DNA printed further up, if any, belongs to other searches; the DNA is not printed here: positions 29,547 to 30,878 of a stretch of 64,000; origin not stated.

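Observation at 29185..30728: Translationally coupled NrfH/NapC-like pentahaem membrane cytochrome and an unusually compact octahaem cytochrome c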

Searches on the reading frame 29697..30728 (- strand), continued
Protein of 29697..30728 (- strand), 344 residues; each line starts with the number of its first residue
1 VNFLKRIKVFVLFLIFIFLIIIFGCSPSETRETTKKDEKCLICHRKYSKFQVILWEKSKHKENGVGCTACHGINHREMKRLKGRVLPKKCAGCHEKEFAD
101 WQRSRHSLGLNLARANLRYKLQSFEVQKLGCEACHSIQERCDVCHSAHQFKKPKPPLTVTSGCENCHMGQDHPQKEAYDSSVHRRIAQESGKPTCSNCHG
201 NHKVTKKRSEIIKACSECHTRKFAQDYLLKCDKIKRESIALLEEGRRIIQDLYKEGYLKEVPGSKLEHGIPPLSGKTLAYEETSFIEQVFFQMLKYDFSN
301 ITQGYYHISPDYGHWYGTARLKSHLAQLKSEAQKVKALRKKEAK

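Call 30: search_solved_structures(query=A3, max_evalue=0.001, show_alignments=5)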
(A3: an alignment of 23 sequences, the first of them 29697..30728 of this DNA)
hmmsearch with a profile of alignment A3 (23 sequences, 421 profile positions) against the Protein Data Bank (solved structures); distinct sequences matched with E-value up to 0.001: 38.
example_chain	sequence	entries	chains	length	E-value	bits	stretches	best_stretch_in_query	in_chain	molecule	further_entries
6h5l_A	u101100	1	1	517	2.9e-71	243.5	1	67-390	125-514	Similar to hydroxylamine oxidoreductase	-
6t5e_A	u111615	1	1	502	9.3e-67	228.7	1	34-394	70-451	Hydroxylamine oxidoreductase-like protein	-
4n4j_A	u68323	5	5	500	6.7e-66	225.8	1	34-396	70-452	hydroxylamine oxidoreductase | Similar to hydroxylamine oxidoreductase hao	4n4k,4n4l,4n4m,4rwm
4fas_A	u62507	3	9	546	9.8e-65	222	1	66-394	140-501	Hydroxylamine oxidoreductase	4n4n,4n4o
6m0p_A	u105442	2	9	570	1.5e-64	221.4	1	66-394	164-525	Aerobic hydroxylamine oxidoreductase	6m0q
1fgj_A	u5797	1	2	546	3.9e-64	220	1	66-394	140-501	HYDROXYLAMINE OXIDOREDUCTASE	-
6hif_G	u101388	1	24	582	6.1e-61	209.5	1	36-394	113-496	Hydrazine dehydrogenase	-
4qo5_A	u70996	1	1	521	5.3e-43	150.4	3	139-214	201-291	Hypothetical multiheme protein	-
6i5b_A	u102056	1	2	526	2.8e-13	52.5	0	42-100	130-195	Uncharacterized protein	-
6r2q_A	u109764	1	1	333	4e-13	52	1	31-213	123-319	Cystathionine beta-synthase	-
4rkm_A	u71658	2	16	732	5.2e-11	45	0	86-122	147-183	MccA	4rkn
6qvm_A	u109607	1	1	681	1.9e-08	36.6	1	150-287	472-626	Multiheme cytochrome cf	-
2j7a_A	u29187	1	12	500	6.2e-08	34.9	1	55-109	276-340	CYTOCHROME C NITRITE REDUCTASE NRFA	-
2vr0_A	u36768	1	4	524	7e-08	34.7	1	55-109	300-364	CYTOCHROME C NITRITE REDUCTASE, CATALYTIC SUBUNIT NFRA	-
28pb_A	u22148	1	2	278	1.1e-07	34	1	41-186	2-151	Cytochrome c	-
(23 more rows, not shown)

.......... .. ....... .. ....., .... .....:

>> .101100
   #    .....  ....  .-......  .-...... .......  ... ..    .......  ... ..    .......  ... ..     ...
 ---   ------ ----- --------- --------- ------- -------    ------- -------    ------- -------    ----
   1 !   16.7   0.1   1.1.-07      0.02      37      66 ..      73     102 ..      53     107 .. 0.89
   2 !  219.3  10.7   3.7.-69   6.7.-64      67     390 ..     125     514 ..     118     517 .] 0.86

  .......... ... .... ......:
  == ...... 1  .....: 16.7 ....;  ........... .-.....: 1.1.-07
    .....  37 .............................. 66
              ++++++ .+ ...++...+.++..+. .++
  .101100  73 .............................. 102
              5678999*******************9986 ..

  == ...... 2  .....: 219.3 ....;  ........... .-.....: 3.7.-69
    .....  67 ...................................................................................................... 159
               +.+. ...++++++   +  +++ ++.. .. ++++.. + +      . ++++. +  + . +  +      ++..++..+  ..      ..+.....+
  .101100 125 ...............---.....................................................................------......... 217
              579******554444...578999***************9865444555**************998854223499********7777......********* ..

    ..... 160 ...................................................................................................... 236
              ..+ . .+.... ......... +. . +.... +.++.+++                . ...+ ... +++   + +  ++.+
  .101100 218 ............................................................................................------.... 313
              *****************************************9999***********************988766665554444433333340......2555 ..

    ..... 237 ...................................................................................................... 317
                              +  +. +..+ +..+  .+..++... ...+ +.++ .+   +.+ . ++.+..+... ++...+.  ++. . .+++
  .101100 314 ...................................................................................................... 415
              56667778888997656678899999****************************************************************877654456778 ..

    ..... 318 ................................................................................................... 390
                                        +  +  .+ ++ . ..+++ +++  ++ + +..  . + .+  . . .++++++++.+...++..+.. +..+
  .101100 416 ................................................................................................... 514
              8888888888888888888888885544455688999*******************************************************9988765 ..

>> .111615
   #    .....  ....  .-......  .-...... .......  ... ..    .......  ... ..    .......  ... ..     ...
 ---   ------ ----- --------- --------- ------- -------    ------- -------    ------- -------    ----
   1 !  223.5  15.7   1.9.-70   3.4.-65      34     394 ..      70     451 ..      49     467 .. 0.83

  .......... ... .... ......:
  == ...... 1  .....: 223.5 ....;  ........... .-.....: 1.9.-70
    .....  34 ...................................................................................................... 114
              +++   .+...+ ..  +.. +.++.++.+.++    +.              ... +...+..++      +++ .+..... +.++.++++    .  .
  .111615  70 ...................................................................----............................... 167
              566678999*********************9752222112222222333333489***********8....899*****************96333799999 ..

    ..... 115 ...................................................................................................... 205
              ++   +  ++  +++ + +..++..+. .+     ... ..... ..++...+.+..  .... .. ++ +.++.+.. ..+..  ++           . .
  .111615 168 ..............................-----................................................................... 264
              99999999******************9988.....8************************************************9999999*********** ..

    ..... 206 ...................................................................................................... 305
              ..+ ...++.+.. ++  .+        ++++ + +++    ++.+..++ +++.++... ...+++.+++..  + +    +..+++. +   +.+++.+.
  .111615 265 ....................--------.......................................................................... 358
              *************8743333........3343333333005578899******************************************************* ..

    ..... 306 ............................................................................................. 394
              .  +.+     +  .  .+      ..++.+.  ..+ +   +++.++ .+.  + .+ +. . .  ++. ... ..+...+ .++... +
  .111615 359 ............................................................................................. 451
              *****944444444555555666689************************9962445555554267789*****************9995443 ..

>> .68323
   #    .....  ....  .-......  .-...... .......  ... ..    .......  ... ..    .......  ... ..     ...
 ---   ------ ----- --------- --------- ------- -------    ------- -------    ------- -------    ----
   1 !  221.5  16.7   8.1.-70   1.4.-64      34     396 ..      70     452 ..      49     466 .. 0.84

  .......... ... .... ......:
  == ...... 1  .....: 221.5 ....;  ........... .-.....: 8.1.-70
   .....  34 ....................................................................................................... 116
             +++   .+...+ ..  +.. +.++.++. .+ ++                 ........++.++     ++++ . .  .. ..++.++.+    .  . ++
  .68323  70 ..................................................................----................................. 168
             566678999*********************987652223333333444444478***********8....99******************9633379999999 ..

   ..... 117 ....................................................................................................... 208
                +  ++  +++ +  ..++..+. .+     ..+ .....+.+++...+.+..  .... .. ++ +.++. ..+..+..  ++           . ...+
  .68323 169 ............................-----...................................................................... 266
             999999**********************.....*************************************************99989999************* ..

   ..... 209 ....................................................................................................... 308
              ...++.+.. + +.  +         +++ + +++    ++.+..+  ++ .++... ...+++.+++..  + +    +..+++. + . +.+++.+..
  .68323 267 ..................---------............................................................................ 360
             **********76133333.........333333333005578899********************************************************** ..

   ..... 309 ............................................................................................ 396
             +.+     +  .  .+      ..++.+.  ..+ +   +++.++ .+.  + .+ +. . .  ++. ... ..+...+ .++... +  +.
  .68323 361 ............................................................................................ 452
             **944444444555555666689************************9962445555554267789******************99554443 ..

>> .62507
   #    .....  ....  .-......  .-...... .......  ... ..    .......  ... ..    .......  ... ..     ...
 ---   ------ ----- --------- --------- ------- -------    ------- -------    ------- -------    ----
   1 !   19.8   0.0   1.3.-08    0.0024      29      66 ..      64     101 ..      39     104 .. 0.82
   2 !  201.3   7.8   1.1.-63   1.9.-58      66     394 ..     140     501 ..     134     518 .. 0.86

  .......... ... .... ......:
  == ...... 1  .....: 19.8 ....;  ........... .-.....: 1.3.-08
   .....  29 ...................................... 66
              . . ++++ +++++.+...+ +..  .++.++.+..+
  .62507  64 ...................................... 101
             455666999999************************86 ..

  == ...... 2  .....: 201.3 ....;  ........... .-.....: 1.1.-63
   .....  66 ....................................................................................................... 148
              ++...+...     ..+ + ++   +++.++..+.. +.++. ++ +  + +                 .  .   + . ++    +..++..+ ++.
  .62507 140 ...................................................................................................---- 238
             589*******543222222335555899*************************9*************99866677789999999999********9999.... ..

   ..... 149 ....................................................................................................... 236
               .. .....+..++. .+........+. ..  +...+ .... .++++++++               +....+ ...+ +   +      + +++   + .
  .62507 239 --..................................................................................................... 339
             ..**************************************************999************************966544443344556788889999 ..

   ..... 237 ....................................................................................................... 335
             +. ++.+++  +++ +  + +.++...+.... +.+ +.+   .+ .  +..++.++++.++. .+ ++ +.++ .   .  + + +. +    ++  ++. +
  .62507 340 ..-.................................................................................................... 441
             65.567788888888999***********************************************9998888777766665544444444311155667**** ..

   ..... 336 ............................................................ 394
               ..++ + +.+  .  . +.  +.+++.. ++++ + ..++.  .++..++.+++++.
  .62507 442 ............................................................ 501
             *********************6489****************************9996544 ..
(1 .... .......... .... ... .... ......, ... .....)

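Call 32: predict_structure(alignment_id=A2)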
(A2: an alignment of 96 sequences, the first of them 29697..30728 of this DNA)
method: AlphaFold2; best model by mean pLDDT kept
length: 344 residues; sequences in the alignment: 96
mean_pLDDT: 89.1   pTM: 0.82
mean pLDDT of the five models: 89.1, 88.8, 88.2, 87.3, 87.0
residues with pLDDT >= 90: 259; 70-90: 46; 50-70: 28; < 50: 11
segments of 3 or more residues with pLDDT < 50: 267-276
pLDDT, mean of each block of 10 residues (from residue 1): 85 95 68 80 96 94 94 96 95 94 93 90 95 94 87 60 91 96 94 88 81 95 98 98 95 91 52 53 90 96 98 98 98 97 95
secondary structure, 60 per line:
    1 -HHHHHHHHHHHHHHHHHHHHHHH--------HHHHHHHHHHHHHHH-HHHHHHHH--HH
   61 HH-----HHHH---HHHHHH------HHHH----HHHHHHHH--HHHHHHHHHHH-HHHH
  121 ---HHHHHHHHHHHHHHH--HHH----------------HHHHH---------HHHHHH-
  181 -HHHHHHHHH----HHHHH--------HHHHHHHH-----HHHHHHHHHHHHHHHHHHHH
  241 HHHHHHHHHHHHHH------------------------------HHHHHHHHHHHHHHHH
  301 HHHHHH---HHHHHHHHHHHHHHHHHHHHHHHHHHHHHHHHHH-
elements in order: H2-24 H33-47 H49-56 H59-62 H68-71 H75-80 H87-90 H95-102 H105-115 H117-120 H124-138 H160-164 H174-179 H182-190 H195-199 H208-215 H221-254 H285-306 H310-343
